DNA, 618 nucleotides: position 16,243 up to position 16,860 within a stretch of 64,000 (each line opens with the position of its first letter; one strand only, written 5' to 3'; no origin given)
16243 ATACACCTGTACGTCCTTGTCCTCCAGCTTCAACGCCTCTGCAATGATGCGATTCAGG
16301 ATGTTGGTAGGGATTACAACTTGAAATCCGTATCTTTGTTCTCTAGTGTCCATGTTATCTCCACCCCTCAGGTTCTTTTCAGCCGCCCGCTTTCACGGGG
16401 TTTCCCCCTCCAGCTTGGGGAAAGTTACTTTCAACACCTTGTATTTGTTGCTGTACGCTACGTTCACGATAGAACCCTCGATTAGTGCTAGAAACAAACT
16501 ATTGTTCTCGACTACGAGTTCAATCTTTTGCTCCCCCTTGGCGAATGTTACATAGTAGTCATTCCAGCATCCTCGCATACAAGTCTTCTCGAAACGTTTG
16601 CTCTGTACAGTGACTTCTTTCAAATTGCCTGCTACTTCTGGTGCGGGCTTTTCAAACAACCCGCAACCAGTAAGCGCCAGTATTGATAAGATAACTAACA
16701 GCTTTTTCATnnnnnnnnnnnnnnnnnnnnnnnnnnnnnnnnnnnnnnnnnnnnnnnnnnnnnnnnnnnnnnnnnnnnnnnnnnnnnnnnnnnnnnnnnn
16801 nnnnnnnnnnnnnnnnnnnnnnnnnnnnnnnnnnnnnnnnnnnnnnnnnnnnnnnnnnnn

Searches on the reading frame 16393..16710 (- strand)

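Call 9: search_protein_families(library=phrogs, proteins=[window:16393-16710:-], max_evalue=0.01)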
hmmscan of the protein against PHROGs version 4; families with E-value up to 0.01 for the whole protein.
window:16393-16710:- (105 aa): 5 families
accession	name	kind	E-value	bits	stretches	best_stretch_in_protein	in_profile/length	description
phrog_5155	-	unknown function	0.00058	21.2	1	1-92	1-84/98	-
phrog_7772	-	unknown function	0.0033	18.4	1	1-44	1-33/139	-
phrog_16585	-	unknown function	0.0054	18.2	1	1-71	1-68/108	-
phrog_2682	-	unknown function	0.0078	18.1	0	1-19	1-19/52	-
phrog_16495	-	lysis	0.0093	17.3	0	1-30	1-33/82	Rz-like spanin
